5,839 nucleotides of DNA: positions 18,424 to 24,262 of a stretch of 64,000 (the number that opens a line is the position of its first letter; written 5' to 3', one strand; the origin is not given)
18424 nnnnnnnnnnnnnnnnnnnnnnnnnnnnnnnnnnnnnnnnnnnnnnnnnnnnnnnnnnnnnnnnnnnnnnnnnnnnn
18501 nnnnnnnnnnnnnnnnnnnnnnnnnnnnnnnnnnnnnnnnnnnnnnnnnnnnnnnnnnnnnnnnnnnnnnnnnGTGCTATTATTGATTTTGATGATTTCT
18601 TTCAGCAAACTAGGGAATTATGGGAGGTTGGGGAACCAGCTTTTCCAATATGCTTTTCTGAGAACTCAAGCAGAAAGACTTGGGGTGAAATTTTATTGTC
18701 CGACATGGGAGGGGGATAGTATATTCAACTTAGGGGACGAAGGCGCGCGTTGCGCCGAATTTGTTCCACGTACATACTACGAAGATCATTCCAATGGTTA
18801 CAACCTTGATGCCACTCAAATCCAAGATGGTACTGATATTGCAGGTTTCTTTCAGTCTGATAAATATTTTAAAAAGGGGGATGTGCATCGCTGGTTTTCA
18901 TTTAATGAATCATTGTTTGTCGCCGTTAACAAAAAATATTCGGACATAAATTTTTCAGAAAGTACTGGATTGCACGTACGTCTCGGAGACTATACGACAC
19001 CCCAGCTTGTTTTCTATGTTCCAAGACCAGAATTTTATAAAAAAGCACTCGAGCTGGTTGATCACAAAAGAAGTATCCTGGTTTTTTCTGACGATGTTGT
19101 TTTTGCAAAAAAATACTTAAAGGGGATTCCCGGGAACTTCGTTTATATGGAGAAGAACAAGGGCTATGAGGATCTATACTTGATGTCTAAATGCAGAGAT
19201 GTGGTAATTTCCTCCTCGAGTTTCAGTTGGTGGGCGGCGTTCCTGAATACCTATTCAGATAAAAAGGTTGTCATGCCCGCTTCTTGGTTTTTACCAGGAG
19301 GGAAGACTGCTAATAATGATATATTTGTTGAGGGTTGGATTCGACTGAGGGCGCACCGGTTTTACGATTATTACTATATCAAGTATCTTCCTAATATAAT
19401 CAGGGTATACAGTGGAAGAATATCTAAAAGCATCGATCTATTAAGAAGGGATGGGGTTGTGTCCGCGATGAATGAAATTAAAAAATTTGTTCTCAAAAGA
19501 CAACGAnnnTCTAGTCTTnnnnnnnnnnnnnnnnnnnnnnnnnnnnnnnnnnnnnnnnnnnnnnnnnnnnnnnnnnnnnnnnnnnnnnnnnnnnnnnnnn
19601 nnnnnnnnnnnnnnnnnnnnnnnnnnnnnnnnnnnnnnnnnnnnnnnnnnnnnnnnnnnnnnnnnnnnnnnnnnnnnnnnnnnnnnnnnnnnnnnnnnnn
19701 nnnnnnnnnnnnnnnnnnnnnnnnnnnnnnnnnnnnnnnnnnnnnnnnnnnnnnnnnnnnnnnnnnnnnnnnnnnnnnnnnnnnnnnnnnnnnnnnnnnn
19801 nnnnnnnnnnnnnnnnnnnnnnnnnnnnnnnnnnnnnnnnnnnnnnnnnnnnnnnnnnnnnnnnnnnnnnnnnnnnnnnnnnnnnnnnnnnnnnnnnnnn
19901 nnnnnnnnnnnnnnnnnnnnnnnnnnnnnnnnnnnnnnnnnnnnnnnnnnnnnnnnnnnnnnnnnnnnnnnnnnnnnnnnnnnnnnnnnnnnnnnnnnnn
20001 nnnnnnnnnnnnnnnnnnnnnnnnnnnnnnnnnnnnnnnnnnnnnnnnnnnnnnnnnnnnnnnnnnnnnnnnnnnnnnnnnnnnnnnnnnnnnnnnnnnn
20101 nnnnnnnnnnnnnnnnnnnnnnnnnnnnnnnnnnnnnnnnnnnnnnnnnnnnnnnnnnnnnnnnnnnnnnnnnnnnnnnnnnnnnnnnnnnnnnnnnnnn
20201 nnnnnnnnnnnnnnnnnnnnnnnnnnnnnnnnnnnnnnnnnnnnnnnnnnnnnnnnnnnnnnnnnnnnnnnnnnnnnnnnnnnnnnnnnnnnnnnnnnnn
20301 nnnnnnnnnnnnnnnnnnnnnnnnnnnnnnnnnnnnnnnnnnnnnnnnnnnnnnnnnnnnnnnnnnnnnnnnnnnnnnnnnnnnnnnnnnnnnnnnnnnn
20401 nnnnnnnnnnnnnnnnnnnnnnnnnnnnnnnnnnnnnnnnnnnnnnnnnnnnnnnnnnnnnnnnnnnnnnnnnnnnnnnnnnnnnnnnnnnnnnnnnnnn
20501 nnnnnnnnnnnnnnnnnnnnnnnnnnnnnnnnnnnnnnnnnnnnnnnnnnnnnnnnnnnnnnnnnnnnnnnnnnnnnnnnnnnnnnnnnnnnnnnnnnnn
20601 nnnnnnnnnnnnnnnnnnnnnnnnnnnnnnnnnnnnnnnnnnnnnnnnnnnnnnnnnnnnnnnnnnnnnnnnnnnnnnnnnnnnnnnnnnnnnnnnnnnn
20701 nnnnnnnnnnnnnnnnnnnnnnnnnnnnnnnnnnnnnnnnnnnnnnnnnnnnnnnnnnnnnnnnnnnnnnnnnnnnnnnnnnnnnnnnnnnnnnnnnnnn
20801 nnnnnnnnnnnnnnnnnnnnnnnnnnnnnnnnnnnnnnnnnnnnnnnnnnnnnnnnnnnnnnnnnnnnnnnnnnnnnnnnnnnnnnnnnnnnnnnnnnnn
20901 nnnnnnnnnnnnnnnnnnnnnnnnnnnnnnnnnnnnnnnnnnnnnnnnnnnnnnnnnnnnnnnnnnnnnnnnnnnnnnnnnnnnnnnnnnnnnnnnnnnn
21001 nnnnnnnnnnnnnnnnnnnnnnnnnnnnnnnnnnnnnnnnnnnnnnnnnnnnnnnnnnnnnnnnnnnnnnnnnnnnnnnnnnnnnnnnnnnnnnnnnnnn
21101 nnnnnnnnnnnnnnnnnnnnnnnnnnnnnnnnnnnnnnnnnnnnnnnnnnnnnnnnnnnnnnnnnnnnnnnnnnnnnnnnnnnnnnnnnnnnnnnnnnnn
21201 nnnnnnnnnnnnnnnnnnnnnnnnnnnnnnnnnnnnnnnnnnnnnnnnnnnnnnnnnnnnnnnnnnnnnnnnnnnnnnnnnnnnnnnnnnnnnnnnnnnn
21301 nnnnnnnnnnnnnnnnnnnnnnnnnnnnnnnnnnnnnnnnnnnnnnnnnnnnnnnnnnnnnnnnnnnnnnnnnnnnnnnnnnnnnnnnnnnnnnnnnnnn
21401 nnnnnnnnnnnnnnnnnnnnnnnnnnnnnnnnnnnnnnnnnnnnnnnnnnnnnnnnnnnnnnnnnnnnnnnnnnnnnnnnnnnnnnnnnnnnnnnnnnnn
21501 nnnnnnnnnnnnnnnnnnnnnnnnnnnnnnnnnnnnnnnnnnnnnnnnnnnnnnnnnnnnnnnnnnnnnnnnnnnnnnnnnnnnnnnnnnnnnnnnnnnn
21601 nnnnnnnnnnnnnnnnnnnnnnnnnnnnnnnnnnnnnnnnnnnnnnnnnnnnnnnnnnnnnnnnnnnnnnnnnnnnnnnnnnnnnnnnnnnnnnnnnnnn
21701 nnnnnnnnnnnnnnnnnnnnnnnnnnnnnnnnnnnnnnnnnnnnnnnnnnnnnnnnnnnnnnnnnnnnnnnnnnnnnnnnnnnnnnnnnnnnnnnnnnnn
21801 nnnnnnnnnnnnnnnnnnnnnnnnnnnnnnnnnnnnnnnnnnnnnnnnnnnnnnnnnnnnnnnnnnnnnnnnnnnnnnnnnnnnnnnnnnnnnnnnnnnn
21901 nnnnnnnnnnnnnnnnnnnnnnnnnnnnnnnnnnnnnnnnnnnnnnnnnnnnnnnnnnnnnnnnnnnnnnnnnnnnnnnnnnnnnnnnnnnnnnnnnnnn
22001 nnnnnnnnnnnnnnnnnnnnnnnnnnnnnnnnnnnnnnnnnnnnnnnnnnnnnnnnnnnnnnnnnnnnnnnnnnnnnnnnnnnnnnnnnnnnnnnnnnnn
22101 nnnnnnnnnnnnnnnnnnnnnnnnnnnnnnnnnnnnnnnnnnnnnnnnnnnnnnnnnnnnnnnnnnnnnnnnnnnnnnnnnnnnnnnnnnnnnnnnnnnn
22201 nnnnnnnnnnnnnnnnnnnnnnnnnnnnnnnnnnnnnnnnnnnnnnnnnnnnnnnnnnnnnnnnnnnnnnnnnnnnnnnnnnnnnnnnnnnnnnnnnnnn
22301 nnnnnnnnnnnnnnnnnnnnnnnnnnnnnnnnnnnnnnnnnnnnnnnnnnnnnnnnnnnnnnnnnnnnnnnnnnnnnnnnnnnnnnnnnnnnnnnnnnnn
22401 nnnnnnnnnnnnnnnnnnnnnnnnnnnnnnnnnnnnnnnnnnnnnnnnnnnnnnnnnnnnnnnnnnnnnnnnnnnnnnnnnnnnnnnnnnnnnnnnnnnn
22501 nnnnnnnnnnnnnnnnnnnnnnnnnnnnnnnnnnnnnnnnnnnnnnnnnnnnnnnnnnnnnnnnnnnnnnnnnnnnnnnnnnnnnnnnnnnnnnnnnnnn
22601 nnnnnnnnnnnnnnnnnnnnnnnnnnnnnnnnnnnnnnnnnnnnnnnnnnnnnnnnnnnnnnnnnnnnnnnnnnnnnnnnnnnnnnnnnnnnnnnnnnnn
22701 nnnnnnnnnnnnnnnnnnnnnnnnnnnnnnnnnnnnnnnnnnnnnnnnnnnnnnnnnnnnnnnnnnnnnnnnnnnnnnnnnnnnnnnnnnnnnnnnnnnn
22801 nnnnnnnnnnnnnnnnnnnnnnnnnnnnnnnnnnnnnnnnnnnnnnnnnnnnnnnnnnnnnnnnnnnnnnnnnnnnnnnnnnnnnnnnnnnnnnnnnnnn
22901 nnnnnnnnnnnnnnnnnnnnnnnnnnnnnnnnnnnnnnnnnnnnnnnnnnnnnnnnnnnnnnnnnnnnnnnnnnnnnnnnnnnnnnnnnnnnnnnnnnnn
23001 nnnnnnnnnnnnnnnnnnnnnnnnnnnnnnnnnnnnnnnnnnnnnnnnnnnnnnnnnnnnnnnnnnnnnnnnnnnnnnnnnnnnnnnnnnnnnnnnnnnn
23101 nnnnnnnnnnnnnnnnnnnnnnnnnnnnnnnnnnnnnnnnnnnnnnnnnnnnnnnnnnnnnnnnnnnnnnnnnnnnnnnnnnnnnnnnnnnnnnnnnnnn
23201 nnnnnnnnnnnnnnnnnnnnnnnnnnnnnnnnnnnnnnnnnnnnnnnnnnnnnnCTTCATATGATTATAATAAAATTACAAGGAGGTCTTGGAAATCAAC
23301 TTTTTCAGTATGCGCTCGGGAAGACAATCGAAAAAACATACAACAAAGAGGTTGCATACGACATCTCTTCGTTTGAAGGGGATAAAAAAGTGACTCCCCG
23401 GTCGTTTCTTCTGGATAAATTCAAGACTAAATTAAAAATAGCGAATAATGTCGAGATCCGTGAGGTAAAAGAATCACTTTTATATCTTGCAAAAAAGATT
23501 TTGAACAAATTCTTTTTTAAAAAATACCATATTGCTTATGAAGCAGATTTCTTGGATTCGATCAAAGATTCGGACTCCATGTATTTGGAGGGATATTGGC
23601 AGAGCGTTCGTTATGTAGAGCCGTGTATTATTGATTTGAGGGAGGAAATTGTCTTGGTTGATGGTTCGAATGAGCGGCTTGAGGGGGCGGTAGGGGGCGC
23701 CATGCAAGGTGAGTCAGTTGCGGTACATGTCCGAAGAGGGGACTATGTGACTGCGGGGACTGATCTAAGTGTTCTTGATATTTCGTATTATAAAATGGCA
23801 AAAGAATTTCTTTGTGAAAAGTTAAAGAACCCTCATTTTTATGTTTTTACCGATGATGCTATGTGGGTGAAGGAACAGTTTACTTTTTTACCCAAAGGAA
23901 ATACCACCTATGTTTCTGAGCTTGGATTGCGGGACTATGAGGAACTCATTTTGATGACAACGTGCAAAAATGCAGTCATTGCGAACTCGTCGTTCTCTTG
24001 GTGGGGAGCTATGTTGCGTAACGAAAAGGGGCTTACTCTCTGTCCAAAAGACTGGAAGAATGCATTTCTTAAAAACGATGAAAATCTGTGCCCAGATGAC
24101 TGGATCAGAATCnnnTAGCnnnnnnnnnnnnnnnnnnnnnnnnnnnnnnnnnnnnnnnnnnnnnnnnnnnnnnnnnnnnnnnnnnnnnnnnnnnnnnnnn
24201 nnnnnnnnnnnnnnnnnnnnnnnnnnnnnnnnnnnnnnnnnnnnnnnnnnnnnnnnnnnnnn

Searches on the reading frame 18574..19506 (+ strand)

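Call 44: search_protein_families(library=pfam, proteins=[window:18574-19506:+], max_evalue=0.001)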
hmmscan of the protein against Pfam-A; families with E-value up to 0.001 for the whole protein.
window:18574-19506:+ (311 aa): 1 family
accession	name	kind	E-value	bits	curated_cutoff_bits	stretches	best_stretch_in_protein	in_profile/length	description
PF01531.22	Glyco_transf_11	-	1.4e-20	74.2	23.9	1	124-257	159-296/298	Glycosyl transferase family 11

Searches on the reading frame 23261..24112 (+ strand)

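Call 44: search_protein_families(library=pfam, proteins=[window:23261-24112:+], max_evalue=0.001)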
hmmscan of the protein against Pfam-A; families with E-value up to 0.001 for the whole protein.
window:23261-24112:+ (284 aa): 1 family
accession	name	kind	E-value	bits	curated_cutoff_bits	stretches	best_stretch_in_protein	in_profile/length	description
PF01531.22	Glyco_transf_11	-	2.8e-32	112.6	23.9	1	48-283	70-296/298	Glycosyl transferase family 11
